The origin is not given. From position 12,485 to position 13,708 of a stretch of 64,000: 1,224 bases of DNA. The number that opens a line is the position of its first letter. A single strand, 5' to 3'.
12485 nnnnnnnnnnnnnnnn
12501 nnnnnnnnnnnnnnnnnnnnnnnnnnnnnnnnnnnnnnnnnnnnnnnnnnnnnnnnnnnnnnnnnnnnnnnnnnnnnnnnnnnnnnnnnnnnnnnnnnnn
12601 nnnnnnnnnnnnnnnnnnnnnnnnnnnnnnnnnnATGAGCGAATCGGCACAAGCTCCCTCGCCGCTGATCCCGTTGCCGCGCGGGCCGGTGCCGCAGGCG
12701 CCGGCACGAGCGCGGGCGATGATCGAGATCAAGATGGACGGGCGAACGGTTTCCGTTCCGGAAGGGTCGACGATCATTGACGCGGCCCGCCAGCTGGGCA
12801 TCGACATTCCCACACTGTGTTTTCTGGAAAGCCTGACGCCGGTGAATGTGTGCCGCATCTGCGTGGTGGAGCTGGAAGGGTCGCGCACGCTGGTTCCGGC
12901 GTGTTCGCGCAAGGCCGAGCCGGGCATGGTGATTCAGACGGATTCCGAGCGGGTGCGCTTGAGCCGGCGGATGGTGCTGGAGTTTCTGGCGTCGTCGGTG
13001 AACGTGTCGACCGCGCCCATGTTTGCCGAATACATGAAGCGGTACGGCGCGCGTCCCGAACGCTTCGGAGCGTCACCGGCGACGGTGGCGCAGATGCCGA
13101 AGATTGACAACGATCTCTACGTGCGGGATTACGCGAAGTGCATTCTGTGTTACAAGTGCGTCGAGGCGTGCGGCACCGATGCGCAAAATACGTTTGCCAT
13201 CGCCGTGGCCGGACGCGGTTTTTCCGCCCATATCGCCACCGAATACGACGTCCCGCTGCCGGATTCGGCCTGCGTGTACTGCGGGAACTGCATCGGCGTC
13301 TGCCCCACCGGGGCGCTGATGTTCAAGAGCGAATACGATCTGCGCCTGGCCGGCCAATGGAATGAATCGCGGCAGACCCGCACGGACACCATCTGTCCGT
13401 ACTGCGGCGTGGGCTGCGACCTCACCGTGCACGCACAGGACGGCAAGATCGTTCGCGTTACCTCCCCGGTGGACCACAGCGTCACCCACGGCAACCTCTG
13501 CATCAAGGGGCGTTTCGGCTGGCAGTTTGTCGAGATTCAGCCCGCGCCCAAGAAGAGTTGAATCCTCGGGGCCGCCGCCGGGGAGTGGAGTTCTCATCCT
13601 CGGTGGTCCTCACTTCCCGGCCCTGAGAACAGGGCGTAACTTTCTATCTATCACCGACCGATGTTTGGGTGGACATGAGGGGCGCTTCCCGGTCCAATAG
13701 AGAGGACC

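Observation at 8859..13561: Formate dehydrogenase alpha subunit split into two genes, in permuted order, around a fused NuoE-NuoF gene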

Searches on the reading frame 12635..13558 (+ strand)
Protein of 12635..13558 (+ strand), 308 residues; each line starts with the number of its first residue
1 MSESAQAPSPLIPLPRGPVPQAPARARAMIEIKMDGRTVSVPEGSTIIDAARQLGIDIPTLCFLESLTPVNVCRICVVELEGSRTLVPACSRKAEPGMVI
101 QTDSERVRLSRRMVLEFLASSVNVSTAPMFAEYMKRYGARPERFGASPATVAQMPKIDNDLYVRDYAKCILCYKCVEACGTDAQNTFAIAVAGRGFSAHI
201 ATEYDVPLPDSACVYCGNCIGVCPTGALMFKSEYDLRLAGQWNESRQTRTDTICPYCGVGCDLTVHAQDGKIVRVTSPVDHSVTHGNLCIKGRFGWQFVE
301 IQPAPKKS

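Call 7: search_protein_families(library=pfam, proteins=[window:12635-13558:+], max_evalue=0.001)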
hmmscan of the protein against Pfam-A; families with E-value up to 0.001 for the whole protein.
window:12635-13558:+ (308 aa): 9 families
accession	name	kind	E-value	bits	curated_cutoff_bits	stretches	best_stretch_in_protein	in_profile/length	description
PF13510.11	Fer2_4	-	4e-21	75.3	22.8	1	28-104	2-81/82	2Fe-2S iron-sulfur cluster binding domain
PF04879.21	Molybdop_Fe4S4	-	4.5e-21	75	22.7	1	249-299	3-53/55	Molybdopterin oxidoreductase Fe4S4 domain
PF00037.32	Fer4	-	1e-08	35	21.1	2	211-228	6-23/24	4Fe-4S binding domain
PF12838.12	Fer4_7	-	1.5e-07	32.2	27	1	168-227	1-52/52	4Fe-4S dicluster domain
PF22117.2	Fer4_Nqo3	-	3.5e-07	30.7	27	1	166-228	8-66/67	NADH-quinone oxidoreductase subunit 3, ferredoxin-like domain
PF13187.11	Fer4_9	-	3e-06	27.6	27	1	168-227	1-51/52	4Fe-4S dicluster domain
PF13237.11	Fer4_10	-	7.1e-06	26.3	25.5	0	163-180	3-20/53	4Fe-4S dicluster domain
PF13484.11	Fer4_16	-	7.2e-05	23.9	30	0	213-238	2-26/66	4Fe-4S double cluster binding domain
PF14697.11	Fer4_21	-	0.00026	21.5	35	1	166-226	5-55/59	4Fe-4S dicluster domain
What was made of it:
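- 13379..13531 (+): Molybdop_Fe4S4 (FS0) domain, carried by the Fe-S piece rather than by the catalytic piece. Call 7: PF04879, 75 bits, aa 249-299.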

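Call 8: search_protein_families(library=ncbifam, proteins=[window:12635-13558:+], max_evalue=0.001)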
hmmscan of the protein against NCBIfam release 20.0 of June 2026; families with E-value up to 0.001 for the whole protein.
window:12635-13558:+ (308 aa): 41 families (the best 25 are shown)
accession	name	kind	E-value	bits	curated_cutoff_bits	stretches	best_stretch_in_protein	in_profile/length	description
NF040763.1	FeFe_hydrog_A6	exception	4.9e-52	177.1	765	1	30-235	1-212/571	NADH-dependent [FeFe] hydrogenase, group A6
TIGR01973.1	NuoG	equivalog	1.8e-41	142.6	470.05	2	32-118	1-87/606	NADH-quinone oxidoreductase subunit NuoG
NF005745.0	PRK07569.1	equivalog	7.7e-41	140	333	1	30-232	4-211/238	bidirectional hydrogenase complex protein HoxU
NF040762.1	Hydr_FeFe_Clost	exception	3.6e-33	115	900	1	31-235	2-211/572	ferredoxin hydrogenase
NF005895.0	PRK07860.1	equivalog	2.7e-29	101.8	802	1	25-300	13-287/811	NADH-quinone oxidoreductase subunit G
NF006305.0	PRK08493.1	equivalog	4e-29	101.3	591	2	29-117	1-87/819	NADH-quinone oxidoreductase subunit G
NF009454.0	PRK12814.1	equivalog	6.3e-22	77.7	916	1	30-118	4-92/657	putative NADPH-dependent glutamate synthase small subunit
TIGR01591.1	Fdh-alpha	equivalog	5.8e-14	51.1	666.25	1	252-300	1-49/672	formate dehydrogenase subunit alpha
TIGR02512.1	FeFe_hydrog_A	subfamily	7.6e-14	51.4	405.95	1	163-235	3-74/375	[FeFe] hydrogenase, group A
NF004537.0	PRK05888.1-3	equivalog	1.5e-11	44.2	163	2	212-236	114-138/204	NADH-quinone oxidoreductase subunit NuoI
NF004546.0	PRK05888.3-3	equivalog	4.9e-09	35.8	260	1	162-236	59-132/196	NADH-quinone oxidoreductase subunit NuoI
NF041513.1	formate_DH_Act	exception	5.1e-09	34.5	1400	1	249-300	42-93/1067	formate dehydrogenase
NF006221.0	PRK08348.1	subfamily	2.9e-08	33.5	124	1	165-245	42-109/136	NADH-plastoquinone oxidoreductase subunit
NF042909.1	FMH_DH_FwdF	exception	5.7e-08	32.2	375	1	151-261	84-186/336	tungsten-dependent formylmethanofuran dehydrogenase subunit FwdF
NF009053.0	PRK12387.1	subfamily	6.5e-08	32.5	204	1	164-249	35-111/180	formate hydrogenlyase complex iron-sulfur subunit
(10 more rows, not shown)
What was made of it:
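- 13379..13531 (+): Call 8: TIGR01591 positions 1-49.
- Closest known: HylCBA-FdhF2 of Gottschalkia. Same: The Fe-S piece scores 140 bits against HoxU (call 8).
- The Fe-S piece matches HoxU over aa 30-232 (call 8).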
